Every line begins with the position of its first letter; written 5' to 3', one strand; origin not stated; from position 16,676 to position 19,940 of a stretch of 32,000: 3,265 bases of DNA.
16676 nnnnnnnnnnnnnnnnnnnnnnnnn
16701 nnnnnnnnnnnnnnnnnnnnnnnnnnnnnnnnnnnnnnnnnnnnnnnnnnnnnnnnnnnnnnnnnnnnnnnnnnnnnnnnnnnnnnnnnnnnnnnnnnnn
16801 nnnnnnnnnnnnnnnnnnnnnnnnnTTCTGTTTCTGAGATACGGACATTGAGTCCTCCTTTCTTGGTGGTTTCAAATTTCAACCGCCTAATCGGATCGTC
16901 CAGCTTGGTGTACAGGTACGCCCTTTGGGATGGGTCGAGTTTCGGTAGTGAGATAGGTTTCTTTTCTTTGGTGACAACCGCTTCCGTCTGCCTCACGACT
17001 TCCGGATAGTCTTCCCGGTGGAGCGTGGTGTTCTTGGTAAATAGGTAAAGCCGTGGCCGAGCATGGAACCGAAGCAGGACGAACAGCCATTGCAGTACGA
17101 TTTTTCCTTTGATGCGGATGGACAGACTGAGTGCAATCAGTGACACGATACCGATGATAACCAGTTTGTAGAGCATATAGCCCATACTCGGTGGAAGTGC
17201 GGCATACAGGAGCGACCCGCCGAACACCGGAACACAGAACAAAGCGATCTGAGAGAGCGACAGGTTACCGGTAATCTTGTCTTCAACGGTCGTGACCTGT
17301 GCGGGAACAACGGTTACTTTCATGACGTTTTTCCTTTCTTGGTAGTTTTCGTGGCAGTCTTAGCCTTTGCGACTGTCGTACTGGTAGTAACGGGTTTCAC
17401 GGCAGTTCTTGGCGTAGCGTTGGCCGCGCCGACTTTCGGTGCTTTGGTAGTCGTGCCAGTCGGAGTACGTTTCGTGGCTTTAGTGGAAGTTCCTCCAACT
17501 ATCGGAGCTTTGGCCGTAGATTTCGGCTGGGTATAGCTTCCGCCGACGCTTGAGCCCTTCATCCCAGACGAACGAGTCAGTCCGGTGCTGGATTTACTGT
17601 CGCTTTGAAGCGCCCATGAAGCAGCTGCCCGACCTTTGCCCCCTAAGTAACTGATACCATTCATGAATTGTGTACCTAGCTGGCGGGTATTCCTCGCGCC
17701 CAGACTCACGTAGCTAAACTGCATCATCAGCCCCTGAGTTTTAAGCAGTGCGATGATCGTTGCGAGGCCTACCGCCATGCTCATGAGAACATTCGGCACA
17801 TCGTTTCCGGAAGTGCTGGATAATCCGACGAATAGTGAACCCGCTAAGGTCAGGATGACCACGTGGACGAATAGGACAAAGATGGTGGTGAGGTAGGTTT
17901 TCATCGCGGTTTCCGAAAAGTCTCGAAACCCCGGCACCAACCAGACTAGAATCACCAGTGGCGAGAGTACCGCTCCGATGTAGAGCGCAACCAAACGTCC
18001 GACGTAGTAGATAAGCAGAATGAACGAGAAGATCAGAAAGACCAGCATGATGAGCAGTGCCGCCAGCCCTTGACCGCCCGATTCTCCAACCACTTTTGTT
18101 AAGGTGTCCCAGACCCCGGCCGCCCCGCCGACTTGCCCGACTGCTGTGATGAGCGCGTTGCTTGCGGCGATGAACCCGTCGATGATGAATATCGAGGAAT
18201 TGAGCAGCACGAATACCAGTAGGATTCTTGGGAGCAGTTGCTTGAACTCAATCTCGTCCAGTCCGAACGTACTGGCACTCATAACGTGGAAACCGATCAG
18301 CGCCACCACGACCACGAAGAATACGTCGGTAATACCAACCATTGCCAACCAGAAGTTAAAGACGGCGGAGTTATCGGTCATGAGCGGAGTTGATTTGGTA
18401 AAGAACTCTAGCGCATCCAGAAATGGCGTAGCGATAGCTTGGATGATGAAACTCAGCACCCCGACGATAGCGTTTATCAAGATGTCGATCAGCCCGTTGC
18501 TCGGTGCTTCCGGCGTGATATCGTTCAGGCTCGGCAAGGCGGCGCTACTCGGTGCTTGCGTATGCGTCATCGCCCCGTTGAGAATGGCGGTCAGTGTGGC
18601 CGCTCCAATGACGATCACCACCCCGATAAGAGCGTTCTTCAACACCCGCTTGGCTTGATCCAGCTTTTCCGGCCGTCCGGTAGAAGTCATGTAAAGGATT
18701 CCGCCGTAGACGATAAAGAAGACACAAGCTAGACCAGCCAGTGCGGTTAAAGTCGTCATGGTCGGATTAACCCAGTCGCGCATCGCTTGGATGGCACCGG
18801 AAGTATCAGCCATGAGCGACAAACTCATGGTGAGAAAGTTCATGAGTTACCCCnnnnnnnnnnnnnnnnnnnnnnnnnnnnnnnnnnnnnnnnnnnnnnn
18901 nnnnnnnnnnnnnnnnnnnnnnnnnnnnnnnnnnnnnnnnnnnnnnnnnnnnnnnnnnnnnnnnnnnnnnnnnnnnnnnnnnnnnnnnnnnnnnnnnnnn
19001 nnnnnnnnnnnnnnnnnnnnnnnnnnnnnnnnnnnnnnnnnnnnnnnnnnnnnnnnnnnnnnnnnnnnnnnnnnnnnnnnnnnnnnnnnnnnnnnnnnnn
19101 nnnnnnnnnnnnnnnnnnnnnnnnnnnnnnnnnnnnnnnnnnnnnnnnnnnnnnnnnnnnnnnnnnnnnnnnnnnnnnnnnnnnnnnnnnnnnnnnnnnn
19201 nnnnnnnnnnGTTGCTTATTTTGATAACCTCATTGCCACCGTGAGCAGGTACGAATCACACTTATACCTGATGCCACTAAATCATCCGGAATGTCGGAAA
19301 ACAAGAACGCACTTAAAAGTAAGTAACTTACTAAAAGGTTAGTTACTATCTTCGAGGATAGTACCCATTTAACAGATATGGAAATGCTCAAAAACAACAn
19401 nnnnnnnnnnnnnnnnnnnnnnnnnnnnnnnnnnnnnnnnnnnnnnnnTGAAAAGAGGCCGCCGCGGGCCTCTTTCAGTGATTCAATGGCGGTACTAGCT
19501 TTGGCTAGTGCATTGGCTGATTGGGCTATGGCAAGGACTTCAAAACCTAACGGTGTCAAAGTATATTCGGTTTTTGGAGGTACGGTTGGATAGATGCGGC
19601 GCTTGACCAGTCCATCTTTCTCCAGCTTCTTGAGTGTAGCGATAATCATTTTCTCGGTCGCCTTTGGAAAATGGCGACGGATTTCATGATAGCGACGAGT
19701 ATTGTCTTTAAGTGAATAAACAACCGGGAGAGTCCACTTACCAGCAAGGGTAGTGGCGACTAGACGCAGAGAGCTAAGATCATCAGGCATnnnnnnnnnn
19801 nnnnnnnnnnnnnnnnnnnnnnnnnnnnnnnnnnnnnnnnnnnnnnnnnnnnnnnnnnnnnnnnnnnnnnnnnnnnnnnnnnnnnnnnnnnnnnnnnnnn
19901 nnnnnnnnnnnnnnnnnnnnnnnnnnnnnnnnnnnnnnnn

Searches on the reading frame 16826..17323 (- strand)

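Call 10: search_protein_families(library=pfam, proteins=[window:16826-17323:-], max_evalue=0.01)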
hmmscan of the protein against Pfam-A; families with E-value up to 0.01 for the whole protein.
window:16826-17323:- (166 aa): 1 family
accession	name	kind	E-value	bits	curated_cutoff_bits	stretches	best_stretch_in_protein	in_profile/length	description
PF12666.12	PrgI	-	2.4e-05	25.2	27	1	6-92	2-88/91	PrgI family protein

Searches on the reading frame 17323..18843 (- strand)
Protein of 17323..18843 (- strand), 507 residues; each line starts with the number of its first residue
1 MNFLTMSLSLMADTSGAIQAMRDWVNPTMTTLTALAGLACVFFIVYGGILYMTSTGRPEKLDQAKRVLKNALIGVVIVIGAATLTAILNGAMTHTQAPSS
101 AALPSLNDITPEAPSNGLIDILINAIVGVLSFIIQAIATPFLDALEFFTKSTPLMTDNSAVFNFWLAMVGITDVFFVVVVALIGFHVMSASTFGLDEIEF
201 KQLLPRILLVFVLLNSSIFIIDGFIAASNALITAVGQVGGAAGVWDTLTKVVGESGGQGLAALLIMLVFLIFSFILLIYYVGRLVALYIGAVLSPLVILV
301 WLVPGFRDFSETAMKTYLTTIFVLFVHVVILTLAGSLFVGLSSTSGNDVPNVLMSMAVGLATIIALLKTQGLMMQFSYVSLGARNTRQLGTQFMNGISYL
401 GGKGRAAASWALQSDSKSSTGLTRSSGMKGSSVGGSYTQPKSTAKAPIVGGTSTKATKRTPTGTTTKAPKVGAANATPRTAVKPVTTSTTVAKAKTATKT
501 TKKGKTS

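Call 9: search_protein_families(library=pfam, proteins=[window:17323-18843:-], max_evalue=0.01)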
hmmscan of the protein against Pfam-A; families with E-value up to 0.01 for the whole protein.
window:17323-18843:- (507 aa): 2 families
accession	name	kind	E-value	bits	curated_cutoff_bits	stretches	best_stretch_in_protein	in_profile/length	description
PF18895.5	T4SS_pilin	-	3.1e-10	40.4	26.6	1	27-86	11-69/71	Type IV secretion system pilin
PF04610.19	TrbL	-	0.00088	19.5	25.9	1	237-365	77-207/215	TrbL/VirB6 plasmid conjugal transfer protein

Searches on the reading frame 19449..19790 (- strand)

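Call 10: search_protein_families(library=pfam, proteins=[window:19449-19790:-], max_evalue=0.01)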
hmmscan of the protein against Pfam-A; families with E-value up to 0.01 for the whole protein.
window:19449-19790:- (114 aa): 3 families
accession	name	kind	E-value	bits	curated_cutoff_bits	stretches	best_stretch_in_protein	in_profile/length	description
PF01638.23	HxlR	-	8.6e-23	80.5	20.8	1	15-97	2-84/91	HxlR-like helix-turn-helix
PF17778.7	BLACT_WH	-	0.00097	19.5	22.8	1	34-64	10-40/46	Beta-lactamase associated winged helix domain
PF03551.20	PadR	-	0.0011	19.3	27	1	52-86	37-73/75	Transcriptional regulator PadR-like family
